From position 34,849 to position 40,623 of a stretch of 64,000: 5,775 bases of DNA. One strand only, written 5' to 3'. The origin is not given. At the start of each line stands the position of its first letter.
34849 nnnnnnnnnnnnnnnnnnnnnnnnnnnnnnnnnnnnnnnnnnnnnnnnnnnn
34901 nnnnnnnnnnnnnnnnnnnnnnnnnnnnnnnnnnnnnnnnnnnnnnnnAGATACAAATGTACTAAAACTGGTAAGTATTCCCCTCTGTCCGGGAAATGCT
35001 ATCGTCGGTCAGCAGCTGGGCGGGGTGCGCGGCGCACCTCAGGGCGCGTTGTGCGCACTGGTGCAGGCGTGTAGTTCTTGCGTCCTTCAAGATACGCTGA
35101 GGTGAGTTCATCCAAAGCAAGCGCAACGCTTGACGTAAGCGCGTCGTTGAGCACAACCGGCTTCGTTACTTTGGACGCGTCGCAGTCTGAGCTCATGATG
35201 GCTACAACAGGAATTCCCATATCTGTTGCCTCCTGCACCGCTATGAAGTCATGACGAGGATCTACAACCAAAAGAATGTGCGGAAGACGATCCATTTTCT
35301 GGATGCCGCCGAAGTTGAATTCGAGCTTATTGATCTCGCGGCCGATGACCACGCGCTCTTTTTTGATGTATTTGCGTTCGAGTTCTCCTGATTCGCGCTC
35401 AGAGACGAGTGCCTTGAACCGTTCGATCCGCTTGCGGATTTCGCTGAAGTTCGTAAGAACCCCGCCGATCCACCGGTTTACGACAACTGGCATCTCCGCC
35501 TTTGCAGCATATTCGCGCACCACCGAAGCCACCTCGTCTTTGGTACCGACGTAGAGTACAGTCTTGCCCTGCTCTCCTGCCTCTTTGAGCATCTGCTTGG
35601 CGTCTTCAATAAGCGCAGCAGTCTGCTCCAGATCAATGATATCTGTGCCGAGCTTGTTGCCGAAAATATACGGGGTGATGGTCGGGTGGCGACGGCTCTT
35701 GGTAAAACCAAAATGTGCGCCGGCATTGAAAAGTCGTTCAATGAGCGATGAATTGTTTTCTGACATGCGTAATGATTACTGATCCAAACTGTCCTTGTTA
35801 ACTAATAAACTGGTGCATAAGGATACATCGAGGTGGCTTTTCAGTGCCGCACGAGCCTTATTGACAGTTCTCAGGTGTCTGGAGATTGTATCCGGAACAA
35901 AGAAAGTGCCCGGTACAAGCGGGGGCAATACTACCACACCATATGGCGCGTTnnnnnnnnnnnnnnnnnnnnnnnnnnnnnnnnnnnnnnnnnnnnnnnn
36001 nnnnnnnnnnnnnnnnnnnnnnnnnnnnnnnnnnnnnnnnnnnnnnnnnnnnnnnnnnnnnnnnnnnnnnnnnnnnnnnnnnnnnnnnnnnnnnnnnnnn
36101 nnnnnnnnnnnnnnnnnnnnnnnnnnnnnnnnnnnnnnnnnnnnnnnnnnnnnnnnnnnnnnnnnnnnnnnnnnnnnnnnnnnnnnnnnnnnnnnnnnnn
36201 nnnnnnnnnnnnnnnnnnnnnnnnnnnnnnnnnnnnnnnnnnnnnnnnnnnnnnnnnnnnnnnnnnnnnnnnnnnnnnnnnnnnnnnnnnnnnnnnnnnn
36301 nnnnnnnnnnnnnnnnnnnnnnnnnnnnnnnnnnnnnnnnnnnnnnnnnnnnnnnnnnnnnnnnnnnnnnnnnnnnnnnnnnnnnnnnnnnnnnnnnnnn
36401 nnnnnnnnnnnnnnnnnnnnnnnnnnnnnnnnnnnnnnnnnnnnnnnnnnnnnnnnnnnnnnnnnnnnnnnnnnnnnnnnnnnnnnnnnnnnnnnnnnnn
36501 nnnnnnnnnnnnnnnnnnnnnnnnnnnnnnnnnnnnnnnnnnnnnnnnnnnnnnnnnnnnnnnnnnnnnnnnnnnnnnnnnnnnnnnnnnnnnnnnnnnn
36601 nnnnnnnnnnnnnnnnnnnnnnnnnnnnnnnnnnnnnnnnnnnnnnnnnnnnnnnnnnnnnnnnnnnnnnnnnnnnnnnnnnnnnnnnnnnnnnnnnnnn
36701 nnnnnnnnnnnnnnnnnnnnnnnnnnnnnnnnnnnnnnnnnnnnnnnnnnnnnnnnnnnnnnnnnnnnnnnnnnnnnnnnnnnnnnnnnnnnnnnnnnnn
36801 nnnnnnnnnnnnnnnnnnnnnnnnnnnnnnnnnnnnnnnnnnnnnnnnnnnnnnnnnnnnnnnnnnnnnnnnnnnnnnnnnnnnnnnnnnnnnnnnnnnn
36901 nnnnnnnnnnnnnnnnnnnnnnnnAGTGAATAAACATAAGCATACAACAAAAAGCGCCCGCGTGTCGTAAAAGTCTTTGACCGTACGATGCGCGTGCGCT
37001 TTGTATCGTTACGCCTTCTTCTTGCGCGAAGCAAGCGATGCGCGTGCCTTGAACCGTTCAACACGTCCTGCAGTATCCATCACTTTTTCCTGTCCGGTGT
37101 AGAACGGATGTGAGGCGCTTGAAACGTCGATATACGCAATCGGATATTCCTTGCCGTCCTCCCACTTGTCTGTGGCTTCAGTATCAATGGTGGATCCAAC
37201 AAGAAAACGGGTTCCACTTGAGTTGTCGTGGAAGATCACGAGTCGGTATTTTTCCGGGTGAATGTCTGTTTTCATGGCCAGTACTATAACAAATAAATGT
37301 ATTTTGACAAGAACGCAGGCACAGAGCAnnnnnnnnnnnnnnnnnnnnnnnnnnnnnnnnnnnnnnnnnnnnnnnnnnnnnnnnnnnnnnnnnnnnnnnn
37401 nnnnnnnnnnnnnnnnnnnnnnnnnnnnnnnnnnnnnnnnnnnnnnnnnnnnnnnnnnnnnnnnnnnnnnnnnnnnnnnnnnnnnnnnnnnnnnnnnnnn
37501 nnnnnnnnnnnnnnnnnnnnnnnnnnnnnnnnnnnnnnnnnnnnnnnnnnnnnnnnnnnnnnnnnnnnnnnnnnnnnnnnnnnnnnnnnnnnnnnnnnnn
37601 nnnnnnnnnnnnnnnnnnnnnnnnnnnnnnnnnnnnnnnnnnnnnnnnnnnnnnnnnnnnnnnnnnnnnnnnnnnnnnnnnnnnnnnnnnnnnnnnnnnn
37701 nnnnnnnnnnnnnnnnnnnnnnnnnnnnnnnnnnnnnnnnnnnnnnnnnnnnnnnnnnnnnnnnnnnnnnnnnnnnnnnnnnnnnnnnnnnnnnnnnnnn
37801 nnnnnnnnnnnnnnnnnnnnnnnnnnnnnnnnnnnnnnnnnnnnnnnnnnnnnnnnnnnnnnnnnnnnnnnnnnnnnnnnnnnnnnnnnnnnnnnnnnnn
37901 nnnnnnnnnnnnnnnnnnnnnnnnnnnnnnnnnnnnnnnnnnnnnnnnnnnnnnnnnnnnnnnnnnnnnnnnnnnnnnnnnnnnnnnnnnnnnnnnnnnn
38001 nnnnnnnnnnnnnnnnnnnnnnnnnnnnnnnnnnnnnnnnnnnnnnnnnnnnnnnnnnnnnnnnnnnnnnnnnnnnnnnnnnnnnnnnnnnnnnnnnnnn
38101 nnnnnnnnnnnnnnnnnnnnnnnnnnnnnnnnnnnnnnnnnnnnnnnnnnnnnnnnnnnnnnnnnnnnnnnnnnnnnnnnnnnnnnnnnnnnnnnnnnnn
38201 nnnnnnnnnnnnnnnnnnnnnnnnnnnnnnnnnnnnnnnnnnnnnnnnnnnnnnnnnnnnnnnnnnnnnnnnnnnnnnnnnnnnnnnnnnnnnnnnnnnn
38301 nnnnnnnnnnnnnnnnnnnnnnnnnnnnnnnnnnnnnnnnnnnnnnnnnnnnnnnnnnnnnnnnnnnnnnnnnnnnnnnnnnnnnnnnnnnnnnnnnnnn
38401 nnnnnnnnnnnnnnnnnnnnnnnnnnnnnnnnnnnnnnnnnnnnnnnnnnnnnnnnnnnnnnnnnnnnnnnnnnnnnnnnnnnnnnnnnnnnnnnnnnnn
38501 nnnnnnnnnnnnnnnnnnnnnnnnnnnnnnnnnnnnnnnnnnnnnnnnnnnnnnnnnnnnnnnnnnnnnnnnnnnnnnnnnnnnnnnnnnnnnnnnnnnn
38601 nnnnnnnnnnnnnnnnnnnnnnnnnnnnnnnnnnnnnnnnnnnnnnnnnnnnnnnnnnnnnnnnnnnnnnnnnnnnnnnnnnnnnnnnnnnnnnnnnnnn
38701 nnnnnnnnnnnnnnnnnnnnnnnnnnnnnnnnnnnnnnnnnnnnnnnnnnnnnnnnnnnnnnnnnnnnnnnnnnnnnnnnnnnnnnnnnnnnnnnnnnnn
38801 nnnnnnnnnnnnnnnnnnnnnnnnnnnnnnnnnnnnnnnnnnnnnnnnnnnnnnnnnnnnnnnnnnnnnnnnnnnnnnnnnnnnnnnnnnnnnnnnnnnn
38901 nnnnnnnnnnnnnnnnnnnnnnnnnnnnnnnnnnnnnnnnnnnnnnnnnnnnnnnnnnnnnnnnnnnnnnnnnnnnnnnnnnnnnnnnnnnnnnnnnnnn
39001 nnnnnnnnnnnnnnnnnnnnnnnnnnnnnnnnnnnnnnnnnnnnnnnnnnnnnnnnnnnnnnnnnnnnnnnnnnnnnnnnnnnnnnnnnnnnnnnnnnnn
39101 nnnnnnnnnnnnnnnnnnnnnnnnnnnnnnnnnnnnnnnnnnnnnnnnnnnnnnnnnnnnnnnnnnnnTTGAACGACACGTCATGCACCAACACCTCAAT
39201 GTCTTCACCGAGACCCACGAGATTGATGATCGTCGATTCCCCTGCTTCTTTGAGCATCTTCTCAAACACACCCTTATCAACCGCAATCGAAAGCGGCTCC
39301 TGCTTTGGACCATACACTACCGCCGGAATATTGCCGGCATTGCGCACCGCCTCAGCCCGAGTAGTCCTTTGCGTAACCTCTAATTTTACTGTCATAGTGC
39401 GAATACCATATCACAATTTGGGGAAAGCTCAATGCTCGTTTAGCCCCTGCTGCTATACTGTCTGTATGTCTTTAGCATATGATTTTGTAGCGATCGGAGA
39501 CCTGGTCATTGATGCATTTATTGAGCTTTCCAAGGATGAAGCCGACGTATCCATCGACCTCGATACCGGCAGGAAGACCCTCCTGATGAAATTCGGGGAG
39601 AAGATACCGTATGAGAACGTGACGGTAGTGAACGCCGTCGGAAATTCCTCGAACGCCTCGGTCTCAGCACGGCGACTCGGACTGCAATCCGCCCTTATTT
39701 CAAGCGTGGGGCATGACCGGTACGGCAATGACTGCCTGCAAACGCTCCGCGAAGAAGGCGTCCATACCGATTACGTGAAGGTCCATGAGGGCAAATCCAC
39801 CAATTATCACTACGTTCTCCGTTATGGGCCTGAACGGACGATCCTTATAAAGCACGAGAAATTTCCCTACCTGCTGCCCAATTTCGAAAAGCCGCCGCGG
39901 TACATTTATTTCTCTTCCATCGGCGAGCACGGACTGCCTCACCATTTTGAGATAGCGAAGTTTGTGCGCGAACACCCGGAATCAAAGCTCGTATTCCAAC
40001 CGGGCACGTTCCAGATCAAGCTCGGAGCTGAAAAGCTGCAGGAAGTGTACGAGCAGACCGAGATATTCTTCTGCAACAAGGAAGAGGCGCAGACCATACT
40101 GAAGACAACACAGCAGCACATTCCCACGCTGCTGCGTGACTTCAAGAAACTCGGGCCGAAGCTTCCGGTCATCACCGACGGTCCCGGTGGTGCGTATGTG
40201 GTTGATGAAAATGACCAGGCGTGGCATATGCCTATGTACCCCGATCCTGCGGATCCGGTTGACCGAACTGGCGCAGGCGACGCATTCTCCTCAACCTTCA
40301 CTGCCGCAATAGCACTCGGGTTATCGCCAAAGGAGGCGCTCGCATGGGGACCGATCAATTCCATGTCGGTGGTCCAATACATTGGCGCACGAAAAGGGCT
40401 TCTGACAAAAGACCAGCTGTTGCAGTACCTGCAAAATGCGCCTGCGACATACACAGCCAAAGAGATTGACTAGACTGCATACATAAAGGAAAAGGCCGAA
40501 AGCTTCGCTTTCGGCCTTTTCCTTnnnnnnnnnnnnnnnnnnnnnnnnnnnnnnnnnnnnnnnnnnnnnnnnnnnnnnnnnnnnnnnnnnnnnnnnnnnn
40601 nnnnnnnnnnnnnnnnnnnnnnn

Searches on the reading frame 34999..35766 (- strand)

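Call 72: search_protein_families(library=pfam, proteins=[window:34999-35766:-], max_evalue=0.00001)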
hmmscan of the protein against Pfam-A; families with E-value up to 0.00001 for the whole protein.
window:34999-35766:- (255 aa): 1 family
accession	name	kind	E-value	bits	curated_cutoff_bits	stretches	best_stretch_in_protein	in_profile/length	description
PF00318.25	Ribosomal_S2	-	1.8e-63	214.1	26.1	1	12-228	1-216/216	Ribosomal protein S2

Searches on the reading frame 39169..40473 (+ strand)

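Call 72: search_protein_families(library=pfam, proteins=[window:39169-40473:+], max_evalue=0.00001)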
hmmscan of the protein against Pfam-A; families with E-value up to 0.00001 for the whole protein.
window:39169-40473:+ (434 aa): 1 family
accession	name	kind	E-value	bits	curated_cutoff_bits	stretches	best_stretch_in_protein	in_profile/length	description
PF00294.29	PfkB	-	3.3e-34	119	25.8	1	142-411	22-299/302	pfkB family carbohydrate kinase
